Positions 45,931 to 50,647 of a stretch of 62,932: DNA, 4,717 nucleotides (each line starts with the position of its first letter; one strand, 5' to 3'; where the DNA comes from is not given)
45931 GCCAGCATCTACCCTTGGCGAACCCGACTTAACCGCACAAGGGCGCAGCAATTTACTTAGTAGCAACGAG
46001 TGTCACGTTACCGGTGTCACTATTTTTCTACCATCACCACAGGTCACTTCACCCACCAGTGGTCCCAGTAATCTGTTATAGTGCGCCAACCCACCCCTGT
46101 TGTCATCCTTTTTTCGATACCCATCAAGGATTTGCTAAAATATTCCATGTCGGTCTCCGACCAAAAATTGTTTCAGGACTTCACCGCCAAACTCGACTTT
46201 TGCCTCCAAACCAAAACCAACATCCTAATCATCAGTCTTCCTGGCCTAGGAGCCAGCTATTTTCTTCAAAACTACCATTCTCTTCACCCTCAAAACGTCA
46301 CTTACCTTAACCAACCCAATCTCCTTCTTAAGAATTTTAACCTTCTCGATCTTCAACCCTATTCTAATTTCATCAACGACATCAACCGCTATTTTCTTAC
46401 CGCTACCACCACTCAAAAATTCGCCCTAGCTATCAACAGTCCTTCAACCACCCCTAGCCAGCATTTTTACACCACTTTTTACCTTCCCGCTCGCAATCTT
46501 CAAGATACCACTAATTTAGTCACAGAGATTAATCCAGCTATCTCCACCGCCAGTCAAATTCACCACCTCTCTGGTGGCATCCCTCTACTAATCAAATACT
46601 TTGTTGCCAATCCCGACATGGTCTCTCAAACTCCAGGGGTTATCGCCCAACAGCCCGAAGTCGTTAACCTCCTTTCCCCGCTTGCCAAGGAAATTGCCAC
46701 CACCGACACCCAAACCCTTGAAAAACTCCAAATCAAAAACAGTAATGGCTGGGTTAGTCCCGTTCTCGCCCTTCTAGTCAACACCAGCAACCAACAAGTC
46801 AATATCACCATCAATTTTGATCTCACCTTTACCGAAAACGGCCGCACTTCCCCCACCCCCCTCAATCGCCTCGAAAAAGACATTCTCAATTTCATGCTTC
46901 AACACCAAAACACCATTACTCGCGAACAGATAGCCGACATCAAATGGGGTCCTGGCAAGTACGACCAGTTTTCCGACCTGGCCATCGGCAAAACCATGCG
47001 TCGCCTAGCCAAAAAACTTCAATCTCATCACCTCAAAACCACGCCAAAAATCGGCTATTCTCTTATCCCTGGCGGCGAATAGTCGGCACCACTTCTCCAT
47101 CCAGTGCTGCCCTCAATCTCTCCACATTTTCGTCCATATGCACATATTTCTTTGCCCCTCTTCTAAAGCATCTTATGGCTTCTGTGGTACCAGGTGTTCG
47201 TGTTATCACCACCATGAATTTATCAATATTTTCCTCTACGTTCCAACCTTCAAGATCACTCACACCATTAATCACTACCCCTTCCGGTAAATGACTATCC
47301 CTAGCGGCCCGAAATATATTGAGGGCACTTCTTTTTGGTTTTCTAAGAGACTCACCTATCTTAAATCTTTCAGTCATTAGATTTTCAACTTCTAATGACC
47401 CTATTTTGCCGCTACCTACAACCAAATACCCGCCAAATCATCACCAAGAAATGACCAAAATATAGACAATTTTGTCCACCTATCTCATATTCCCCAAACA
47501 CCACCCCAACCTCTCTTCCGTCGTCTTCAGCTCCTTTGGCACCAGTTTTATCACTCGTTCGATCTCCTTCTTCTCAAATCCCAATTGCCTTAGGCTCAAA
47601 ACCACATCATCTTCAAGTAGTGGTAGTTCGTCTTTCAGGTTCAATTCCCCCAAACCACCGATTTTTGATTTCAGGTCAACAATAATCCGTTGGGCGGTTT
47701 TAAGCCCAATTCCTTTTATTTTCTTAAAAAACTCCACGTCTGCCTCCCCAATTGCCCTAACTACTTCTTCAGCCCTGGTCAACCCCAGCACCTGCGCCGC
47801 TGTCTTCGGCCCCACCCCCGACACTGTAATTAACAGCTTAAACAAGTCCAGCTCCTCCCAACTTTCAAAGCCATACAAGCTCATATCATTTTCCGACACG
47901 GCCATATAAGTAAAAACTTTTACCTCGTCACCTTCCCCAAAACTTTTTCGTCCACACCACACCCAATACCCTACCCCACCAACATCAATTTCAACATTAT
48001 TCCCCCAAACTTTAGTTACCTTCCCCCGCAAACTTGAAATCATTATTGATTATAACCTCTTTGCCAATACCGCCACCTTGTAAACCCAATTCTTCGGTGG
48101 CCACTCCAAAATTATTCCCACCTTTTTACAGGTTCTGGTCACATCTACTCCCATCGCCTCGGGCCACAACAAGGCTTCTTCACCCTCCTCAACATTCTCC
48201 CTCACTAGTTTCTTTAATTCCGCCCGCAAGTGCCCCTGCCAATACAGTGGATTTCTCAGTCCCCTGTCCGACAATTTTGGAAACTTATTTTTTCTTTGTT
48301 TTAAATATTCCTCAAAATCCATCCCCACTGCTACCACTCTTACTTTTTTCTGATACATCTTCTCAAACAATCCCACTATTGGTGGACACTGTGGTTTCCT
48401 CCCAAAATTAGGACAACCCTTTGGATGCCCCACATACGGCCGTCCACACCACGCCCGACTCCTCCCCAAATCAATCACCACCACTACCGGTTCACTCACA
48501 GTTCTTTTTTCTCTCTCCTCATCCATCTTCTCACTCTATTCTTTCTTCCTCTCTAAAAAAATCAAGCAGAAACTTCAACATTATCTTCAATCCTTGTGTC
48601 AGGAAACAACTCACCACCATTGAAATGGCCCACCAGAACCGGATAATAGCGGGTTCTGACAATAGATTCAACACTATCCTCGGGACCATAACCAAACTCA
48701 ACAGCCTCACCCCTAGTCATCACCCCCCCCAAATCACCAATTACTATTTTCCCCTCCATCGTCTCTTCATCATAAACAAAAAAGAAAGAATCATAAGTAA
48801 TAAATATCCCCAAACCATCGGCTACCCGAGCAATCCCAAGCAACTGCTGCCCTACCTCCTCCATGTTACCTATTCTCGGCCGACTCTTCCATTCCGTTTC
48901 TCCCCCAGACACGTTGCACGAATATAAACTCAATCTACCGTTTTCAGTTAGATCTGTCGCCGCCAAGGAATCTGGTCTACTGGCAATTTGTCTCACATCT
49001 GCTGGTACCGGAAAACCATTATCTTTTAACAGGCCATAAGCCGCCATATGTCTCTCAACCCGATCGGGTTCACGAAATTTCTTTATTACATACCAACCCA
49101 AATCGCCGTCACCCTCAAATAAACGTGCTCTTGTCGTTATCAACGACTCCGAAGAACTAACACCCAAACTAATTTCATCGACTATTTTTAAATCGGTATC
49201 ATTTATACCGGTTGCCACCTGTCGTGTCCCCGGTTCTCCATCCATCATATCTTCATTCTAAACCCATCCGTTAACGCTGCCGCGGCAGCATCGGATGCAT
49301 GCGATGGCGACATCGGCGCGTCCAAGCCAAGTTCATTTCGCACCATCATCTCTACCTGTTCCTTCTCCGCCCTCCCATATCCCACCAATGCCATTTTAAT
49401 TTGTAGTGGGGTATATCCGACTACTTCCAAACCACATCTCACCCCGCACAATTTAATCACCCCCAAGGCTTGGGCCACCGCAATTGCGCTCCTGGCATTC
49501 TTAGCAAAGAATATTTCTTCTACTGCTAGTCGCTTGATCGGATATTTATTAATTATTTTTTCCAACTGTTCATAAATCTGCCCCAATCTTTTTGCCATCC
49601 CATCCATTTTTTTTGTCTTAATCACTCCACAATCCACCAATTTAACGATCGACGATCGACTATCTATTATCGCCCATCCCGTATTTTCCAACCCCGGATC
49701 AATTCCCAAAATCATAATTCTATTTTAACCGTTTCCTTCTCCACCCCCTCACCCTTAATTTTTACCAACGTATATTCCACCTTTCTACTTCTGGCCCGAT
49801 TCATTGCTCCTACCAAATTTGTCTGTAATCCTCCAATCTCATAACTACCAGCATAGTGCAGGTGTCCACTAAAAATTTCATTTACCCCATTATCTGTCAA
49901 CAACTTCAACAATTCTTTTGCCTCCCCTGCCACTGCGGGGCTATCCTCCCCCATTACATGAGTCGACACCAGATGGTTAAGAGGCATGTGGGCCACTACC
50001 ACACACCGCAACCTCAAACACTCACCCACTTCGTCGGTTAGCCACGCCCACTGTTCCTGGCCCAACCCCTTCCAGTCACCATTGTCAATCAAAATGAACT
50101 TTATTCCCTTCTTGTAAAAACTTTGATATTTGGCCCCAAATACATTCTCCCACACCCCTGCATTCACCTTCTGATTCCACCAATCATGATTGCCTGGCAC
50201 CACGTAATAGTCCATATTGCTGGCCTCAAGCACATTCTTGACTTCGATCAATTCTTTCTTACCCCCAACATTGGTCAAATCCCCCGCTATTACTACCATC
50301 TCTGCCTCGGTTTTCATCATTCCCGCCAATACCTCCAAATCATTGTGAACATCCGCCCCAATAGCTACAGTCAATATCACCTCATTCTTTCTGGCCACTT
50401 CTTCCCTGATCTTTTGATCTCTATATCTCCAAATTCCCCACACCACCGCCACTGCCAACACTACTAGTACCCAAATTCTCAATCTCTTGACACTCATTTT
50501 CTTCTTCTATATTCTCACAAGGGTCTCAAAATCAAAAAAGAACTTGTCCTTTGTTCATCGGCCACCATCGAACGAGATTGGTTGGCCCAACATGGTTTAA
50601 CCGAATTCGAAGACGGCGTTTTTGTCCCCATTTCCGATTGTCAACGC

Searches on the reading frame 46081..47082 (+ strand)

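Call 7: search_protein_families(library=pfam, proteins=[window:46081-47082:+], max_evalue=0.1)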
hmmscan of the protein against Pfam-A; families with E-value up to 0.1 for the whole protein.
window:46081-47082:+ (333 aa): 1 family
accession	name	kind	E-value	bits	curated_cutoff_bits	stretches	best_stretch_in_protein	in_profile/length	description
PF00486.34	Trans_reg_C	-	0.00013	22.5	26.2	1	259-328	4-77/77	Transcriptional regulatory protein, C terminal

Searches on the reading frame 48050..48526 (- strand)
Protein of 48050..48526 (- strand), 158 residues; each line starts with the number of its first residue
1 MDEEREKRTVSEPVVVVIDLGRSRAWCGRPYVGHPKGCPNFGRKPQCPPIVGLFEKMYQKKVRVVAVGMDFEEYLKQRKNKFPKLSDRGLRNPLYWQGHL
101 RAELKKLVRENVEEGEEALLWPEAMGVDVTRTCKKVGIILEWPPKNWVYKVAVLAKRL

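Call 69: search_protein_families(library=pfam, proteins=[window:48050-48526:-], max_evalue=0.1)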
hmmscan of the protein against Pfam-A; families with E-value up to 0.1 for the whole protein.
window:48050-48526:- (158 aa): 2 families
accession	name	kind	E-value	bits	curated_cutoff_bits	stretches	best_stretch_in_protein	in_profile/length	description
PF10050.14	DUF2284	-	1.2e-07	32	25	2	116-149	121-155/161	Predicted metal-binding protein (DUF2284)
PF24876.1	PA4575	-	0.046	14.2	27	1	88-123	77-112/113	PA4575-like protein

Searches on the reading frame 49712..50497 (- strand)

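Call 69: search_protein_families(library=pfam, proteins=[window:49712-50497:-], max_evalue=0.1)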
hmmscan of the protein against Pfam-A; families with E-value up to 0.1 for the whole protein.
window:49712-50497:- (261 aa): 2 families
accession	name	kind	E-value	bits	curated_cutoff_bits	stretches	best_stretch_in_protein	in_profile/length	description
PF00149.33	Metallophos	-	3e-12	47.8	21.5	1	44-215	3-190/191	Calcineurin-like phosphoesterase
PF12850.12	Metallophos_2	-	1.2e-07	32.3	27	1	43-248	2-152/154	Calcineurin-like phosphoesterase superfamily domain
